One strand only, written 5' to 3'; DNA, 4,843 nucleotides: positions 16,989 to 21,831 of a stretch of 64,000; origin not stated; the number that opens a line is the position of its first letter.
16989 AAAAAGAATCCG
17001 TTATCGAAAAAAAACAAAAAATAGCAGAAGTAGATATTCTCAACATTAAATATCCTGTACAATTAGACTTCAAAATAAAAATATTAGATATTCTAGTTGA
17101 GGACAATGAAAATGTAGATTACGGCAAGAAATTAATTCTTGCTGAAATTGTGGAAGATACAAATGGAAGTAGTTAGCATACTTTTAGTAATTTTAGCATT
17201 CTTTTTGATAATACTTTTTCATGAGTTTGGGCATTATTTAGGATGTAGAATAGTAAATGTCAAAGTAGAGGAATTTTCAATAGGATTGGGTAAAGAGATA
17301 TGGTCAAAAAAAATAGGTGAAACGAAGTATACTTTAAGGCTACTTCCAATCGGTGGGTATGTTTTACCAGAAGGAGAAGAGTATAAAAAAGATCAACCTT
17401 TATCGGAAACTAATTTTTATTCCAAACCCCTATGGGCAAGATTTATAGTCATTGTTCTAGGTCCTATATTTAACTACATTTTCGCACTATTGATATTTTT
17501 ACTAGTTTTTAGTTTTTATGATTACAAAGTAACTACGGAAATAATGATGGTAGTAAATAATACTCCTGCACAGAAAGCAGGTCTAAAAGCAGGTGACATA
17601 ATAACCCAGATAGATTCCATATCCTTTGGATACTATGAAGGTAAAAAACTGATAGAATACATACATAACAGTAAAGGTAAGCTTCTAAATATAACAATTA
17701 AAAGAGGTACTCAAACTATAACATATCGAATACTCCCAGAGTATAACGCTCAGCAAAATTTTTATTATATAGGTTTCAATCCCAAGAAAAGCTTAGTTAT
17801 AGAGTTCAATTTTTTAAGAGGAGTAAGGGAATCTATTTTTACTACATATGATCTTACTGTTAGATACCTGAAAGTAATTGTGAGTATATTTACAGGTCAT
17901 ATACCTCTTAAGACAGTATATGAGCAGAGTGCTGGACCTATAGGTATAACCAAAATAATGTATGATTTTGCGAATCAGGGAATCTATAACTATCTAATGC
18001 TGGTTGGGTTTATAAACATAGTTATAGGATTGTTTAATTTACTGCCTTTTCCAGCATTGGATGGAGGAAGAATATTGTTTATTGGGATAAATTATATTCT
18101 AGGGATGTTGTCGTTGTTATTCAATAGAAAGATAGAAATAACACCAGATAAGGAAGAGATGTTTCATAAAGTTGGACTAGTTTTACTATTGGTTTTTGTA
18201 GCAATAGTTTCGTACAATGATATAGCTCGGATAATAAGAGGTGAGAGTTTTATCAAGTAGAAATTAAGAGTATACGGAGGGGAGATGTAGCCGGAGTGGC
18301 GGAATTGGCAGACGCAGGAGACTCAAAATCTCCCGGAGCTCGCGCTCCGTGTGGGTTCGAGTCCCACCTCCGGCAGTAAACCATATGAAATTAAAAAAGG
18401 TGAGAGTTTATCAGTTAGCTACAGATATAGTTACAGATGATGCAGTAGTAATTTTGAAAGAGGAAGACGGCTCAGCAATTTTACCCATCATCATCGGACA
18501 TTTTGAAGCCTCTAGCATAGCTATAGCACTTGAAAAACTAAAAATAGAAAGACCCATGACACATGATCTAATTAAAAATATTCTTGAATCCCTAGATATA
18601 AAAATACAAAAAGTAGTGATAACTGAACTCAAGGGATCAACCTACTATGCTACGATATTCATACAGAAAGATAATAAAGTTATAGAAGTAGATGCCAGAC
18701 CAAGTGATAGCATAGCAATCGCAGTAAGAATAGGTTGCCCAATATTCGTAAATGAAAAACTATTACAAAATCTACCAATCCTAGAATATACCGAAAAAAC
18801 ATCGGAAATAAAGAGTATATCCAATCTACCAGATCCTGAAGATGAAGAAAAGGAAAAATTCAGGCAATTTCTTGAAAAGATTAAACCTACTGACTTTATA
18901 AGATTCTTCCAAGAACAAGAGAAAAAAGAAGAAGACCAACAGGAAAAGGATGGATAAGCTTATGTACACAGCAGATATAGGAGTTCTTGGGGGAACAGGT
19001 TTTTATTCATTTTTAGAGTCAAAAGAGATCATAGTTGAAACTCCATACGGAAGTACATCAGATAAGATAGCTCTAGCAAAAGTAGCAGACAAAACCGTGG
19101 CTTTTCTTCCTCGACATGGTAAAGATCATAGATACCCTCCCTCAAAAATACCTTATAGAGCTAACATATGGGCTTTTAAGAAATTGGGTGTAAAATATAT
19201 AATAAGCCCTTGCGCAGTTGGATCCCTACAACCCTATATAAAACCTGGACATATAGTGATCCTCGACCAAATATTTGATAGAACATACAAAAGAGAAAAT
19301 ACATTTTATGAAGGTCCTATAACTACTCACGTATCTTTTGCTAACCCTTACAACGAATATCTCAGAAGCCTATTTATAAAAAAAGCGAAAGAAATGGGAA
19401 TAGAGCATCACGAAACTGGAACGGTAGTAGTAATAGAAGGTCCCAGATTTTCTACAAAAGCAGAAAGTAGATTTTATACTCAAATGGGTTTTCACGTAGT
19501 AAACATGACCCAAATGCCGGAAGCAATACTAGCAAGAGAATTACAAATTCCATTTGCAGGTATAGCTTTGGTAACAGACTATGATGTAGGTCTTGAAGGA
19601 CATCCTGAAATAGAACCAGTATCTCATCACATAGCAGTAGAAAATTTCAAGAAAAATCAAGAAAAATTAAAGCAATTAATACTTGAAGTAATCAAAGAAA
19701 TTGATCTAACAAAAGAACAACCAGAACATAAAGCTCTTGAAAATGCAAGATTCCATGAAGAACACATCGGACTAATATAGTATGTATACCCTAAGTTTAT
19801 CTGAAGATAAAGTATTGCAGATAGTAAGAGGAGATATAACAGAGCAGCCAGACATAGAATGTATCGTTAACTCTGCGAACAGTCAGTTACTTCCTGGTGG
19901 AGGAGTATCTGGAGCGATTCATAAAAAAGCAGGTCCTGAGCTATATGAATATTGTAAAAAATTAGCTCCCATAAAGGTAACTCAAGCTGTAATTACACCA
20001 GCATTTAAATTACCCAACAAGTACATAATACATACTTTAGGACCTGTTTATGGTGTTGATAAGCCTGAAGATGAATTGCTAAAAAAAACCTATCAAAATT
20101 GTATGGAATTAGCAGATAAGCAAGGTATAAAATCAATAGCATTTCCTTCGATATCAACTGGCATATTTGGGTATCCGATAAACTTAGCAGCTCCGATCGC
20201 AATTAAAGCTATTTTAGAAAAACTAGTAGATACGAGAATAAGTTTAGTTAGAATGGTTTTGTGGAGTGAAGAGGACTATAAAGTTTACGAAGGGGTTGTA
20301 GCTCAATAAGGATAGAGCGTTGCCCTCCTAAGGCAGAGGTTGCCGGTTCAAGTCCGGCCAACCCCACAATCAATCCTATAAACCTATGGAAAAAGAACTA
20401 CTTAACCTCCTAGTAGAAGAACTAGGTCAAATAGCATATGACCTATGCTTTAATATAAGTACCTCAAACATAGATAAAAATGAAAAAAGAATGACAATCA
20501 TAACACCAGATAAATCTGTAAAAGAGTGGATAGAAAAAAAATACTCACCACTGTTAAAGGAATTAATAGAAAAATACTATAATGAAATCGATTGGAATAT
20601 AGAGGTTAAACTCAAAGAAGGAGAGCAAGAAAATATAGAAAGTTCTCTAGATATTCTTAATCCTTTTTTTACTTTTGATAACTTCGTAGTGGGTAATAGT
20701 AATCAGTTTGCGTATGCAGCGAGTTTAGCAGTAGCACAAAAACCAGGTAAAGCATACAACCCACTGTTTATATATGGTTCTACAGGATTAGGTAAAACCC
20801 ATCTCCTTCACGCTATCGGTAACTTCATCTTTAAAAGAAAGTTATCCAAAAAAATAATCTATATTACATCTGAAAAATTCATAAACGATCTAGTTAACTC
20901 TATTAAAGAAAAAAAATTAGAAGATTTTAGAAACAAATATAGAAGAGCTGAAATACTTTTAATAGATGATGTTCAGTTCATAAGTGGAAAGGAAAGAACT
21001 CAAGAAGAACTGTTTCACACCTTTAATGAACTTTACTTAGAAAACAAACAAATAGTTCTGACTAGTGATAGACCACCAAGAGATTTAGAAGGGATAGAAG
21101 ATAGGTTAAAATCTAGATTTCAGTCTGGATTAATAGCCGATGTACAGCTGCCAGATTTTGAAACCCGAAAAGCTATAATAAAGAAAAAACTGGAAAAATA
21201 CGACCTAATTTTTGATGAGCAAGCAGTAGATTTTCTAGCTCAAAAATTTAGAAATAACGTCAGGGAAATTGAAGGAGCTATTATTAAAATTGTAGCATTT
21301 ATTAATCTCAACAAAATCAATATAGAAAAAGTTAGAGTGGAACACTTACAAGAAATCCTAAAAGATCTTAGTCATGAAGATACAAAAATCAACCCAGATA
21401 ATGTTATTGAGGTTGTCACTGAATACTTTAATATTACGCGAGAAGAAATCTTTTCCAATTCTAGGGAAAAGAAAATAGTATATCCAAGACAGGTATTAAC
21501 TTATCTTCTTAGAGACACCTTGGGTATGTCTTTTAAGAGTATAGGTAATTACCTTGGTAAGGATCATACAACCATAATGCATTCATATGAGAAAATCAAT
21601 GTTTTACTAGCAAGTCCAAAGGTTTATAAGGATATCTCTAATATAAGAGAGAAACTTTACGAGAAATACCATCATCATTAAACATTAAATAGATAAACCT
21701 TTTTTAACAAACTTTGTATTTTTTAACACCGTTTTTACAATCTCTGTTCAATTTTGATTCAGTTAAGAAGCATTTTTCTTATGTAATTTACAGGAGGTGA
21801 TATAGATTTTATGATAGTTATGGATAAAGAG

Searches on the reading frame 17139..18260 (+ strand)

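Call 58: search_protein_families(library=pfam, proteins=[window:17139-18260:+], max_evalue=0.00001)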
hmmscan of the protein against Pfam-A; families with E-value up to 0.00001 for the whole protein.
window:17139-18260:+ (373 aa): 3 families
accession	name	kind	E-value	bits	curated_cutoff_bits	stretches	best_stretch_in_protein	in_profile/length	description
PF02163.28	Peptidase_M50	-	5.1e-51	173.6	27.2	1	17-322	2-199/221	Peptidase family M50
PF17820.7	PDZ_6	-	8e-10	38.8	27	1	138-189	5-54/54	PDZ domain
PF13180.12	PDZ_2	-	1e-08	35.8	27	1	135-198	16-78/80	PDZ domain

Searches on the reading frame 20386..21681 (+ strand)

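Call 58: search_protein_families(library=pfam, proteins=[window:20386-21681:+], max_evalue=0.00001)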
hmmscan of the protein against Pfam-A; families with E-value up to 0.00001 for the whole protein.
window:20386-21681:+ (431 aa): 4 families
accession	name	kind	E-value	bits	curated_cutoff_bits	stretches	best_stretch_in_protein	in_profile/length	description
PF00308.24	Bac_DnaA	-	1.2e-71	240.5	23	1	91-251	1-161/162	Bacterial DnaA ATPAse domain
PF08299.17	Bac_DnaA_C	-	5.5e-25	87.6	31.5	1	337-404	1-69/69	Bacterial dnaA protein helix-turn-helix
PF01695.23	IstB_IS21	-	2.5e-11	44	24.1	1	127-230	95-195/238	IstB-like ATP binding protein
PF00004.35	AAA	-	1.8e-06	28.8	21.2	1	128-235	2-116/131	ATPase family associated with various cellular activities (AAA)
